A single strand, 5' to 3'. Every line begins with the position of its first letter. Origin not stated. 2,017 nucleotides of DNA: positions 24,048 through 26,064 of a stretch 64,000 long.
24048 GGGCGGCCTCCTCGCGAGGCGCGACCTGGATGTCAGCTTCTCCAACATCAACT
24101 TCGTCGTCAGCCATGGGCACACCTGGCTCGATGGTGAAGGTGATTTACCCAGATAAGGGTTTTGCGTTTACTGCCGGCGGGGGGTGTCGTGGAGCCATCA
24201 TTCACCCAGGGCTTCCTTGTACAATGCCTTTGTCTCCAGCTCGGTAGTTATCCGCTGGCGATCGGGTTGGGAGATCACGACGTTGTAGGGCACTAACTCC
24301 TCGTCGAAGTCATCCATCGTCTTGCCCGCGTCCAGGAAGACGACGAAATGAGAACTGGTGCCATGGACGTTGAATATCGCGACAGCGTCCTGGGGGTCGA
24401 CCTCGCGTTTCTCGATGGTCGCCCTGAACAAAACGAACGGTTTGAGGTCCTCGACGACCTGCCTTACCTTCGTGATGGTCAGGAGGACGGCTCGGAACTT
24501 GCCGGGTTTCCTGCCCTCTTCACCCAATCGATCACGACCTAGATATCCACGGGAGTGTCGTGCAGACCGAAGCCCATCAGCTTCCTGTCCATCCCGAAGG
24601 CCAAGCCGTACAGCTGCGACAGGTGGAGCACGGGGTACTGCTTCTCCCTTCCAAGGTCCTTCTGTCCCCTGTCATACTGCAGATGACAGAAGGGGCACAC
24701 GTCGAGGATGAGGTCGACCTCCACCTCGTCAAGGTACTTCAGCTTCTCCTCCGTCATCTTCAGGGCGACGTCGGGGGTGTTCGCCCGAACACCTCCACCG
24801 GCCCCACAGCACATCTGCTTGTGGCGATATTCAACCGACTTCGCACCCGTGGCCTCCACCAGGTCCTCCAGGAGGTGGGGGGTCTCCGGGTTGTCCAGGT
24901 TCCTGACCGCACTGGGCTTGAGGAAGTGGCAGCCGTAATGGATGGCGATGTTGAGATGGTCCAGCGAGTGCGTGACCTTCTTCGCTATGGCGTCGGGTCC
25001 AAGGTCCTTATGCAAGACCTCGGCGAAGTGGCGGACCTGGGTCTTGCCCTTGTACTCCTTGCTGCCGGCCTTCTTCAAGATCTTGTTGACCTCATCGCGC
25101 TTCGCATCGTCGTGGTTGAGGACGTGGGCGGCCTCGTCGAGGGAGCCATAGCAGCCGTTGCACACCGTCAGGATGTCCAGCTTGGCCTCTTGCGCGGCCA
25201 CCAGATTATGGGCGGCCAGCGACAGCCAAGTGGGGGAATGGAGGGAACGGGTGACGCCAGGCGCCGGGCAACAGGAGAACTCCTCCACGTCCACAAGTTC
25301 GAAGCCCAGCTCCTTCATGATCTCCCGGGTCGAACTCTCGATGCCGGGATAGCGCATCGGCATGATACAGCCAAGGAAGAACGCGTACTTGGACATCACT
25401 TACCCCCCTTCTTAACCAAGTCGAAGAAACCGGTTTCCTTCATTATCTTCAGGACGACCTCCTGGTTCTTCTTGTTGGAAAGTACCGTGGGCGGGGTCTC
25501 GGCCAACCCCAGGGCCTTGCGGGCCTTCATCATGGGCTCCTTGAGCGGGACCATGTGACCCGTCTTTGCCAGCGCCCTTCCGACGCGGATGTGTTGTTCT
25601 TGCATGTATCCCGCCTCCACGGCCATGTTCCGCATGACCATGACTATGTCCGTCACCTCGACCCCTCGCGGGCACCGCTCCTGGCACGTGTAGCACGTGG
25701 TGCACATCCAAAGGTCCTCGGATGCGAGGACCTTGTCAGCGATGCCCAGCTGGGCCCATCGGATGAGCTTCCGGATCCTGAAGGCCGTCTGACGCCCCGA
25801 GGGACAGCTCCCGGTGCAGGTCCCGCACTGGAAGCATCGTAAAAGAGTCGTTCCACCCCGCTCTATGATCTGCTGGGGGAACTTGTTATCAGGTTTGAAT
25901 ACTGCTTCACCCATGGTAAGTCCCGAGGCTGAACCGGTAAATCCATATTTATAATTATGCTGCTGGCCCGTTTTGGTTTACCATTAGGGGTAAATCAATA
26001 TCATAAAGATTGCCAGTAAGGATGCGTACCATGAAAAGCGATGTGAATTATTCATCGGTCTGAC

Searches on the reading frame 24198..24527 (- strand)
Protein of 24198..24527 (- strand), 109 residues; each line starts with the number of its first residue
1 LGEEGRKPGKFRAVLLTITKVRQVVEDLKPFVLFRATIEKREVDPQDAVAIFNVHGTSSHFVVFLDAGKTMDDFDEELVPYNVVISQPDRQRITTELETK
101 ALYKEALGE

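Call 58: search_protein_families(library=pfam, proteins=[window:24198-24527:-], max_evalue=0.01)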
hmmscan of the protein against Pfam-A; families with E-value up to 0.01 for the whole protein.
window:24198-24527:- (109 aa): 1 family
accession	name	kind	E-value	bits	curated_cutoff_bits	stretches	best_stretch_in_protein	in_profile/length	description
PF05370.16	DUF749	-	2e-19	69.9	25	1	11-89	1-79/87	Domain of unknown function (DUF749)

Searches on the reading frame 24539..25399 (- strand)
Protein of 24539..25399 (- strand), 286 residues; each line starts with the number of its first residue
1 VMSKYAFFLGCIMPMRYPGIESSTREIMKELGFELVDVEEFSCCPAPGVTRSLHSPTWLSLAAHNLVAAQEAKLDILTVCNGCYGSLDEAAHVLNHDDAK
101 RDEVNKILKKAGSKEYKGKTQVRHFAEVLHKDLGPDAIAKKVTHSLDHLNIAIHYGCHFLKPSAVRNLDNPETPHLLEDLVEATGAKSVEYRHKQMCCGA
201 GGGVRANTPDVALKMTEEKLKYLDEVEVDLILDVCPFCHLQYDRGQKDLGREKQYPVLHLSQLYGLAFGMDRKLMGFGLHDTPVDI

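Call 8: search_protein_families(library=pfam, proteins=[window:24539-25399:-], max_evalue=0.01)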
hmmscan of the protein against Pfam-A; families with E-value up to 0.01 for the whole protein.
window:24539-25399:- (286 aa): 1 family
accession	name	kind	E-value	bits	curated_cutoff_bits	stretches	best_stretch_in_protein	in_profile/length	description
PF02754.22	CCG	-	1.9e-38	130.9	20.6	2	151-241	1-83/85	Cysteine-rich domain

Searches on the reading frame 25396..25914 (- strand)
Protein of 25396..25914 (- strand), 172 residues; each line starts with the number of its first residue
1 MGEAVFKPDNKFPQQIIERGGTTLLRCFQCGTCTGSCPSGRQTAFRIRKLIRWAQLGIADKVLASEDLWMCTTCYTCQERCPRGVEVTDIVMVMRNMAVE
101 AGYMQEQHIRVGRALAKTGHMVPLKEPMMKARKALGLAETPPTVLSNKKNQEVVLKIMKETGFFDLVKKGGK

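Call 8: search_protein_families(library=pfam, proteins=[window:25396-25914:-], max_evalue=0.01)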
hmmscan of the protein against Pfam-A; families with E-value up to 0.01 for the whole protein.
window:25396-25914:- (172 aa): 10 families
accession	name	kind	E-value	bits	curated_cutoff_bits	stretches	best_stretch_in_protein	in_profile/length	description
PF13183.11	Fer4_8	-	2.7e-13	50.7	27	1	24-85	2-68/68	4Fe-4S dicluster domain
PF13534.11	Fer4_17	-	2.3e-09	38.1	22.2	1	26-85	1-60/61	4Fe-4S dicluster domain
PF13187.11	Fer4_9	-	5.8e-09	36.3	27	1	26-84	1-50/52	4Fe-4S dicluster domain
PF13237.11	Fer4_10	-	5.6e-08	33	25.5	1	26-82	8-53/53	4Fe-4S dicluster domain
PF12838.12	Fer4_7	-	6.1e-07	30.2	27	1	26-85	1-52/52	4Fe-4S dicluster domain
PF12797.12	Fer4_2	-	0.00017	21.7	24.5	0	26-39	9-22/22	4Fe-4S binding domain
PF25160.1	LdpA_Fe-S-bd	-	0.0012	19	27.6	1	13-45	14-46/49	LdpA Fe-S cluster-binding domain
PF12800.12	Fer4_4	-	0.0036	18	24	0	26-40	3-17/17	4Fe-4S binding domain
PF00037.32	Fer4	-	0.0052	17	21.1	0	26-40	7-21/24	4Fe-4S binding domain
PF12798.12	Fer4_3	-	0.0096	17.1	27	0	71-84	1-14/15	4Fe-4S binding domain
